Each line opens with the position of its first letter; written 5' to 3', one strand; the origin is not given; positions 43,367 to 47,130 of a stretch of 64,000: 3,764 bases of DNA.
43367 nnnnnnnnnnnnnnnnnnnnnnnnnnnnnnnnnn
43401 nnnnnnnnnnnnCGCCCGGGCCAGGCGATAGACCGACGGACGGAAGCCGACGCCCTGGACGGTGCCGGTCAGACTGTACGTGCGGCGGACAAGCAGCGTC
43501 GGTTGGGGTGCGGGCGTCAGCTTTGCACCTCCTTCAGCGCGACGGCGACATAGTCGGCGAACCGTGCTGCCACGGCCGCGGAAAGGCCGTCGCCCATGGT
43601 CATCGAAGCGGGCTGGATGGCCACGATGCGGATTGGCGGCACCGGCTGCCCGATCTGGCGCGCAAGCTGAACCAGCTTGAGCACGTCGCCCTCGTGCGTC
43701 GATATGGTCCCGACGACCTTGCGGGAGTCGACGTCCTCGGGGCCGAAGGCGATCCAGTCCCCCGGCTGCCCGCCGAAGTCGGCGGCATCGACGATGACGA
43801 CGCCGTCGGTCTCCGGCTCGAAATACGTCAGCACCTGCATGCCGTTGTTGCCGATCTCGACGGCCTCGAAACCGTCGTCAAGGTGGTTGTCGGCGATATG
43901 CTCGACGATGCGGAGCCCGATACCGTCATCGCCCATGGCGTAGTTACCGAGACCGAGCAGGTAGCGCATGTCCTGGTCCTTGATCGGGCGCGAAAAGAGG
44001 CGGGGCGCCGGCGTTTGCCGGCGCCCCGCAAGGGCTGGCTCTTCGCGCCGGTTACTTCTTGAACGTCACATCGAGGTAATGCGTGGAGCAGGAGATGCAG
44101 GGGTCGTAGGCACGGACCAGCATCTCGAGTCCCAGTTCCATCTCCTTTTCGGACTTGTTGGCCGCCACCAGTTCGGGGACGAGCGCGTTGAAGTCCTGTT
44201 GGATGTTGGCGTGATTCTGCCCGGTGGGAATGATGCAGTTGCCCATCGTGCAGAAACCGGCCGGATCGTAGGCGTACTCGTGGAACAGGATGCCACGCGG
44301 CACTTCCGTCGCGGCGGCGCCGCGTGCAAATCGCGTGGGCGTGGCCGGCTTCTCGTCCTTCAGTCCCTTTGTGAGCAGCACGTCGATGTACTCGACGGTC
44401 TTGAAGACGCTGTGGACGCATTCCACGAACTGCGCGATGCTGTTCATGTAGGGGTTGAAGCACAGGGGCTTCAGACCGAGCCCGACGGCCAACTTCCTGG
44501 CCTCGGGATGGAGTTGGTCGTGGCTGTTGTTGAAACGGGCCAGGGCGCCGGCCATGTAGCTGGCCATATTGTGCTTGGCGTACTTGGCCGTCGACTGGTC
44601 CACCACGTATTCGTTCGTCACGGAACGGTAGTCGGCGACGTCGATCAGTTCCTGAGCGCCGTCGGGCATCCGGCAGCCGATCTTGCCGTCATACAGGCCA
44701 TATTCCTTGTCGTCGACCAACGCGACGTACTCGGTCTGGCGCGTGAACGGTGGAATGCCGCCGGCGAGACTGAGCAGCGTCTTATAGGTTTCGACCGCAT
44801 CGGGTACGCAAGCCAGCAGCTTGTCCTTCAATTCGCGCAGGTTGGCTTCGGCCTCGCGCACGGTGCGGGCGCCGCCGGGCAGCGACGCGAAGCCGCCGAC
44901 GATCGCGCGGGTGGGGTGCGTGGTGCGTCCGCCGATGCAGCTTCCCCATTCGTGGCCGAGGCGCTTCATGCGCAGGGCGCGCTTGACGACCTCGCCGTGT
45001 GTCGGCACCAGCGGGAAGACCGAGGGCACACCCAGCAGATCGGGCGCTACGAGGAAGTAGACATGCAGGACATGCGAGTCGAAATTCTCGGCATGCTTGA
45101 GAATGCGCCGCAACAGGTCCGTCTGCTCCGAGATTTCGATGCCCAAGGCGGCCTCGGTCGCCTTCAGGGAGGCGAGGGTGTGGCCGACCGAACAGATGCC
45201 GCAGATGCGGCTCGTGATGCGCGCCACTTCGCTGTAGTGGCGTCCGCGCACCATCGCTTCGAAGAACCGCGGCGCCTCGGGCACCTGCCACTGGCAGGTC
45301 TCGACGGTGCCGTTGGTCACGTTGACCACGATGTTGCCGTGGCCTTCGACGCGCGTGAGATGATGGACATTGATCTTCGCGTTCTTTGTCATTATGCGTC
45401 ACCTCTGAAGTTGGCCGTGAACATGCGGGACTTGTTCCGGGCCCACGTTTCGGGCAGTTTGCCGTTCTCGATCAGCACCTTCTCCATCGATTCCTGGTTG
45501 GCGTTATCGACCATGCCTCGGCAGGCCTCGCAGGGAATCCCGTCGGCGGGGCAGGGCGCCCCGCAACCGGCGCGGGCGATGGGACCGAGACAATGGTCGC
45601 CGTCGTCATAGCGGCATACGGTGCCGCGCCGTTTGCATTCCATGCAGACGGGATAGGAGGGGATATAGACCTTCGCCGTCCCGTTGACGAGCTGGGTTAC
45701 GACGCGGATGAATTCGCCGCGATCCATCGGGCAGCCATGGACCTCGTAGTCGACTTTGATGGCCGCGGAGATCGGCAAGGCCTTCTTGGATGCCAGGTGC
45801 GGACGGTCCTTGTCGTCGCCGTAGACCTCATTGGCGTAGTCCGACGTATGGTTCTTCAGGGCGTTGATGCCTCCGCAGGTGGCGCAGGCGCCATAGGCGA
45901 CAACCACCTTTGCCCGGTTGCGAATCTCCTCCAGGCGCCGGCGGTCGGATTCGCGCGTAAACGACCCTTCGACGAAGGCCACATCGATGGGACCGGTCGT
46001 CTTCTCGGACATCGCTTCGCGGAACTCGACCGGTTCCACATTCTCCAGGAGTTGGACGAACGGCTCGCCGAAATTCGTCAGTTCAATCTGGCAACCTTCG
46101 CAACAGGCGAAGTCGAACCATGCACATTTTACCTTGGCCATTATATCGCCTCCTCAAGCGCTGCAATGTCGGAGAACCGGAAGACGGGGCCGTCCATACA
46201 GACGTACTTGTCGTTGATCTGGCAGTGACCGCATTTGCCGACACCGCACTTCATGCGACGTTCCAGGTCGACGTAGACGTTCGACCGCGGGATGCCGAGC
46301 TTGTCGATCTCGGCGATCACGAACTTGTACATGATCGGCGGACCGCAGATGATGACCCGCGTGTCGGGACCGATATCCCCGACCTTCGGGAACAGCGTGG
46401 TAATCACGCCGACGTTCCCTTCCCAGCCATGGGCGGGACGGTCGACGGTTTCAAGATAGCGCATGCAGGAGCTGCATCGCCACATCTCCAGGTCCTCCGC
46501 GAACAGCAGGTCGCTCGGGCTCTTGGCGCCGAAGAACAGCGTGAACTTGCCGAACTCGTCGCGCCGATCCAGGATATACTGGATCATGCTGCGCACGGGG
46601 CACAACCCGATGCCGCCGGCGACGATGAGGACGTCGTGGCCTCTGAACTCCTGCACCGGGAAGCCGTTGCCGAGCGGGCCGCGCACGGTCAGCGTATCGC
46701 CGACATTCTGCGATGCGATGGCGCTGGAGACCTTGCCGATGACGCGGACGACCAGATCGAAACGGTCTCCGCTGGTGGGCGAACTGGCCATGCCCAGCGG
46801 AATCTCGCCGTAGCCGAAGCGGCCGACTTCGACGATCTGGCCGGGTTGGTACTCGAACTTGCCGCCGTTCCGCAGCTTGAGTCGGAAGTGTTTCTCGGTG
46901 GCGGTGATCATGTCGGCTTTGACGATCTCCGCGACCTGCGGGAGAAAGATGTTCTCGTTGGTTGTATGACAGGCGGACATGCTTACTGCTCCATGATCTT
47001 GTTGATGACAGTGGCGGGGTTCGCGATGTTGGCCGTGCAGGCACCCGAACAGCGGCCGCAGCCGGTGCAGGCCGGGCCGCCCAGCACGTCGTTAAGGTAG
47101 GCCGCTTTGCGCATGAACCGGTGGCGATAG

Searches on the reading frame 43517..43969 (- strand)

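Call 13: search_protein_families(library=pfam, proteins=[window:43517-43969:-], max_evalue=0.001)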
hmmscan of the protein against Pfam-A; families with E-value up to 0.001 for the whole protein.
window:43517-43969:- (150 aa): 1 family
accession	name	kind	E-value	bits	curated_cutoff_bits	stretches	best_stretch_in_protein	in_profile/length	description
PF01750.23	HycI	-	4.2e-15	56.2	23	1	20-147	2-130/130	Hydrogenase maturation protease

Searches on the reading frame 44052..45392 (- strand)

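Call 13: search_protein_families(library=pfam, proteins=[window:44052-45392:-], max_evalue=0.001)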
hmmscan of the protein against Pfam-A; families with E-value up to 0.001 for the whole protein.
window:44052-45392:- (446 aa): 1 family
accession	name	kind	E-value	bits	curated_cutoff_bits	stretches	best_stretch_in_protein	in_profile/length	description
PF00374.24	NiFeSe_Hases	-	4.7e-28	98.8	25.8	2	42-125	1-84/508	Nickel-dependent hydrogenase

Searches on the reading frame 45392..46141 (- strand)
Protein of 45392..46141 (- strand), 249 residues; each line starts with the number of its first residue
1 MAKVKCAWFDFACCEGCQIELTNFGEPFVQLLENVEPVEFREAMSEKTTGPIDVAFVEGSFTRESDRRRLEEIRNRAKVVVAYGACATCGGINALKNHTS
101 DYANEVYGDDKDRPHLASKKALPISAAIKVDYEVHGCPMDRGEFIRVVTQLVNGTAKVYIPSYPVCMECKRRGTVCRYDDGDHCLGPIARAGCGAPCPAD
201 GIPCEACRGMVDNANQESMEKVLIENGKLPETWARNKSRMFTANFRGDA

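Call 63: search_protein_families(library=pfam, proteins=[window:45392-46141:-], max_evalue=0.00001)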
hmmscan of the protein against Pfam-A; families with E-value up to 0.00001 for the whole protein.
window:45392-46141:- (249 aa): 1 family
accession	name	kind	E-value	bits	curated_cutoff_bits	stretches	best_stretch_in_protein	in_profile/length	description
PF01058.29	Oxidored_q6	-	5.9e-26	91.1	27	1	14-151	1-128/128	NADH ubiquinone oxidoreductase, 20 Kd subunit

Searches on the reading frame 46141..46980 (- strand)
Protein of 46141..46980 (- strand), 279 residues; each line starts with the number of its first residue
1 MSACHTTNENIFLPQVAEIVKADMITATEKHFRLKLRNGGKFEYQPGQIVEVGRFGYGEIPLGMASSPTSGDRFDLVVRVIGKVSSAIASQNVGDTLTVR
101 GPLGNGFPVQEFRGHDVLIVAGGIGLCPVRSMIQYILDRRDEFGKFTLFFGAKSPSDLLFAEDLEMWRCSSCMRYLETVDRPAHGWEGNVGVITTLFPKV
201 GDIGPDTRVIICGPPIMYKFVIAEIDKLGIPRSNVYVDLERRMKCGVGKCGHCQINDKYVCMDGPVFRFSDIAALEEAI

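Call 63: search_protein_families(library=pfam, proteins=[window:46141-46980:-], max_evalue=0.00001)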
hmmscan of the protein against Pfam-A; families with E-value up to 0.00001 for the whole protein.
window:46141-46980:- (279 aa): 3 families
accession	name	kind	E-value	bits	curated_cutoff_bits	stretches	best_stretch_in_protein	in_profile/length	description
PF00175.26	NAD_binding_1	-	2.4e-16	60.8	22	1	120-221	2-107/109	Oxidoreductase NAD-binding domain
PF10418.14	DHODB_Fe-S_bind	-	1.6e-11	44.2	23.9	1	240-272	1-40/41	Iron-sulfur cluster binding domain of dihydroorotate dehydrogenase B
PF00970.30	FAD_binding_6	-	6.4e-06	26.9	21.1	0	18-105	3-96/99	Oxidoreductase FAD-binding domain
